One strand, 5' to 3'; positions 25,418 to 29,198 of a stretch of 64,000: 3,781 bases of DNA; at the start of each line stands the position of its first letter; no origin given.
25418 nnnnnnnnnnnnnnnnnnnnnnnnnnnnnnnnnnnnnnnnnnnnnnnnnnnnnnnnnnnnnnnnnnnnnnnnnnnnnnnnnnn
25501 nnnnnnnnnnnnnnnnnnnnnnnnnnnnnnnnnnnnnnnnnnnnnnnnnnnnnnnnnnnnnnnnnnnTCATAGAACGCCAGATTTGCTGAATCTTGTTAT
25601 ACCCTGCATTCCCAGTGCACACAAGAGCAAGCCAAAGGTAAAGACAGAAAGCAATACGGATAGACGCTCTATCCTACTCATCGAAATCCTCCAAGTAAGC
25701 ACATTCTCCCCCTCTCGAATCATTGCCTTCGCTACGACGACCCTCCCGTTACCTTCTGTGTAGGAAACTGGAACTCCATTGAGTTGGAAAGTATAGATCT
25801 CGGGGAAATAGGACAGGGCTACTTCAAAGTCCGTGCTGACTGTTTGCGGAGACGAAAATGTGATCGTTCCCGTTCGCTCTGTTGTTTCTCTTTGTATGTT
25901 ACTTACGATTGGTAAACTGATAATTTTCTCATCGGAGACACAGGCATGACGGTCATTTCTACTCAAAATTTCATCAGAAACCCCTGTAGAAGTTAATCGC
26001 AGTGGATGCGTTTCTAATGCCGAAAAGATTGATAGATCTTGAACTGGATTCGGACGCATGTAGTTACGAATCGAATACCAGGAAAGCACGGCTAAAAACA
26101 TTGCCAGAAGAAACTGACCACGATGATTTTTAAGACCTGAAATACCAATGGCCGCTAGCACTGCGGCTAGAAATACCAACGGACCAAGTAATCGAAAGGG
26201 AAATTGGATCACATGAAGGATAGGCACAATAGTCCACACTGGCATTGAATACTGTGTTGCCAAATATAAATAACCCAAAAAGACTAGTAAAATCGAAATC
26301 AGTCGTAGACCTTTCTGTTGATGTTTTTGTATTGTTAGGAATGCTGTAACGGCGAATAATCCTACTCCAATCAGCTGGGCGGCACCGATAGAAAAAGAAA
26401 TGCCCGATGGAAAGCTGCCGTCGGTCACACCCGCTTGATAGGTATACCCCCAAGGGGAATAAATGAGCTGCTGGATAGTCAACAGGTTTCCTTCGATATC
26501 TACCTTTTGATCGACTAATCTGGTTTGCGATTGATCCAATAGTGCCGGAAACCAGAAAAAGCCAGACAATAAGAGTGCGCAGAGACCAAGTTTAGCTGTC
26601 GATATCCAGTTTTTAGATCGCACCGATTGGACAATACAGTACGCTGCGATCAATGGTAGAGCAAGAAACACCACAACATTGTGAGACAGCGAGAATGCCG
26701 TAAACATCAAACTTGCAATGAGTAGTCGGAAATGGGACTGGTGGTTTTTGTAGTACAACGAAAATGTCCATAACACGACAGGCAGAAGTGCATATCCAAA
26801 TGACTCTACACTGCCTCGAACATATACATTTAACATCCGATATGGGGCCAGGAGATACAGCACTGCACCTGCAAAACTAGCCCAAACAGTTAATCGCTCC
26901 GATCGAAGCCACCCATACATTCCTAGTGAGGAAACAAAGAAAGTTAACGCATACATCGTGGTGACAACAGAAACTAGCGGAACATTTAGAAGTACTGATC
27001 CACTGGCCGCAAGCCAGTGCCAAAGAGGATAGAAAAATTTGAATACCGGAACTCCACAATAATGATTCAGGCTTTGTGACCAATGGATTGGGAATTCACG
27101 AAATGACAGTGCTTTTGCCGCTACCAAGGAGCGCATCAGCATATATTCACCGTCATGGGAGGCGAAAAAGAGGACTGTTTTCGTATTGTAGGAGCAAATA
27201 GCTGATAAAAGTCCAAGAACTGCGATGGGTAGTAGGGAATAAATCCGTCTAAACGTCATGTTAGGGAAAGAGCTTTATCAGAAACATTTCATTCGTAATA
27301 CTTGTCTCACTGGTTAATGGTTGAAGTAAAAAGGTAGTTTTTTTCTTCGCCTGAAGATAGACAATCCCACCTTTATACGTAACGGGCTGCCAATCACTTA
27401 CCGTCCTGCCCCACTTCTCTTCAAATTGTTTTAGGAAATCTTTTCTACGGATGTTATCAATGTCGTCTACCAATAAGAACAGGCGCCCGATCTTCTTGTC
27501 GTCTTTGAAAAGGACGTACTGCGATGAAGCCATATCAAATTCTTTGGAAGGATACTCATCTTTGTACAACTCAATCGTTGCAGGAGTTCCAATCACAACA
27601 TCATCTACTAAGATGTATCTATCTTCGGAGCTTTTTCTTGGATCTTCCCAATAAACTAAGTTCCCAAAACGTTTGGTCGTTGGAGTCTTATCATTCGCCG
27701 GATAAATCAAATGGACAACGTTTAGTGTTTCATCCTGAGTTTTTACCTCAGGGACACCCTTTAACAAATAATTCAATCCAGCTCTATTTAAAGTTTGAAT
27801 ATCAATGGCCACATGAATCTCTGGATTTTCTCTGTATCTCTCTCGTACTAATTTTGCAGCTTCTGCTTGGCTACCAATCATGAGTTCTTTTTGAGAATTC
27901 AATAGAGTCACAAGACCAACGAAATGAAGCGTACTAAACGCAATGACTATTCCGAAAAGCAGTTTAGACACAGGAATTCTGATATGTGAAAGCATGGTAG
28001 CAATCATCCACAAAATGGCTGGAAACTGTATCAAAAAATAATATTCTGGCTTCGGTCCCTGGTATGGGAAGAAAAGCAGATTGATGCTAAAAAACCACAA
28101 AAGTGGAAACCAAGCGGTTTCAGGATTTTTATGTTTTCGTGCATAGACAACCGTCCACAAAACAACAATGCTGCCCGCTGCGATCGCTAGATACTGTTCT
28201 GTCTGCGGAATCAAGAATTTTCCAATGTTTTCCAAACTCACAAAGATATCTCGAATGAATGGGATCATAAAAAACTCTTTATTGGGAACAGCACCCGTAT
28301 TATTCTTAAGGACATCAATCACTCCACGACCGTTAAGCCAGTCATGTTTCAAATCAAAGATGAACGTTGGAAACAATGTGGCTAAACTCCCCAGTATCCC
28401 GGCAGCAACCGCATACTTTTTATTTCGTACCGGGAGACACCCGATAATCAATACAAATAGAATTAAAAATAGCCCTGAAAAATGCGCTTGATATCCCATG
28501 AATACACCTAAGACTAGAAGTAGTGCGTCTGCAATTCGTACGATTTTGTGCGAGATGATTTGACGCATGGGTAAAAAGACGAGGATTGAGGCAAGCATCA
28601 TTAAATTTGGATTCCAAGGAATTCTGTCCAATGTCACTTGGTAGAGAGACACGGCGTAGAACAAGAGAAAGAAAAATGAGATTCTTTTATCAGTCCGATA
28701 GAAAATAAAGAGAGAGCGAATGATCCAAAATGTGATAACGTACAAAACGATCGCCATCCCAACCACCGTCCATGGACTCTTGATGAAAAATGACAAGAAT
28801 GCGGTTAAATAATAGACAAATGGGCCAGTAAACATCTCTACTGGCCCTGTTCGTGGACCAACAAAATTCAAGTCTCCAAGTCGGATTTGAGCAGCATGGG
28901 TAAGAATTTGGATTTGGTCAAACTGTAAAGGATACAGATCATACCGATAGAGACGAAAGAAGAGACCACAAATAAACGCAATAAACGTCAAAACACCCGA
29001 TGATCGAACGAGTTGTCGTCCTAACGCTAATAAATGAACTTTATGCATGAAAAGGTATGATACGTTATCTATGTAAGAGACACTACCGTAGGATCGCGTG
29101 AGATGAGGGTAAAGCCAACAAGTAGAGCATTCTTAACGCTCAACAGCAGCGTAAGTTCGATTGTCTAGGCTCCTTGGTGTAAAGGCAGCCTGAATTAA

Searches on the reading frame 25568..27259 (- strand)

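Call 6: search_protein_families(library=pfam, proteins=[window:25568-27259:-], max_evalue=0.01)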
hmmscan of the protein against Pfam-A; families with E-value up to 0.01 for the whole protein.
window:25568-27259:- (563 aa): 0 families

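Call 17: search_protein_families(library=pfam, proteins=[window:25568-27259:-], max_evalue=10)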
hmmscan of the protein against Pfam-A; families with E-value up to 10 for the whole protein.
window:25568-27259:- (563 aa): 2 families
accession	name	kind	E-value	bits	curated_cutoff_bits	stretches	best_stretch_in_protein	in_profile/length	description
PF20535.3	DUF6750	-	0.094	13.1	27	1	284-327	57-100/128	Family of unknown function (DUF6750)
PF12899.13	Glyco_hydro_100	-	0.13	11.4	23.6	1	226-268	150-192/435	Alkaline and neutral invertase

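Call 22: search_protein_families(library=ncbifam, proteins=[window:25568-27259:-], max_evalue=0.001)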
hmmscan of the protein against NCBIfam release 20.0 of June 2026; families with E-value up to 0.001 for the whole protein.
window:25568-27259:- (563 aa): 0 families

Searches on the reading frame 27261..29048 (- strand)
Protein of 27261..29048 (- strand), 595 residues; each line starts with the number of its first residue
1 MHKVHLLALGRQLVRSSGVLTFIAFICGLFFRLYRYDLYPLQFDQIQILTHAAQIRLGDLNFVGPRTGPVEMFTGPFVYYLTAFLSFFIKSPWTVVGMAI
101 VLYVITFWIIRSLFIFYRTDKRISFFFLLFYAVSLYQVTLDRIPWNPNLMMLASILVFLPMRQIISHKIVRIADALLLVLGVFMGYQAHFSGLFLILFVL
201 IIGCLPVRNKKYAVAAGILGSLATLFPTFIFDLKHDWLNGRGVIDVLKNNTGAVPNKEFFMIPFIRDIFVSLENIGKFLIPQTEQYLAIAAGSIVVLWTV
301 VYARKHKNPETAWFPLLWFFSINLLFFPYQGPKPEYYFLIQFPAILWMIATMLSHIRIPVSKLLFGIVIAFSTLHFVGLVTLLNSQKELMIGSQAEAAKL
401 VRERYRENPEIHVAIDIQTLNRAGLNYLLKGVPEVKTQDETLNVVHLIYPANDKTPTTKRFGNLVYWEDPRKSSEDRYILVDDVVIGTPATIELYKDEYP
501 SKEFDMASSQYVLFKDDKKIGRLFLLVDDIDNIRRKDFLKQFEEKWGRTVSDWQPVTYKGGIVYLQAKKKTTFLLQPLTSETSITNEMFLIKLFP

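Call 6: search_protein_families(library=pfam, proteins=[window:27261-29048:-], max_evalue=0.01)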
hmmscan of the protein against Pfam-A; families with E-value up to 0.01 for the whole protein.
window:27261-29048:- (595 aa): 0 families

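Call 17: search_protein_families(library=pfam, proteins=[window:27261-29048:-], max_evalue=10)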
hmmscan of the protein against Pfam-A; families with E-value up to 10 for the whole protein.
window:27261-29048:- (595 aa): 1 family
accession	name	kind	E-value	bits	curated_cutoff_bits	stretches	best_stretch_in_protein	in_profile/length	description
PF19529.4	DUF6057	-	0.15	11.3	29.8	2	75-215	53-191/569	Family of unknown function (DUF6057)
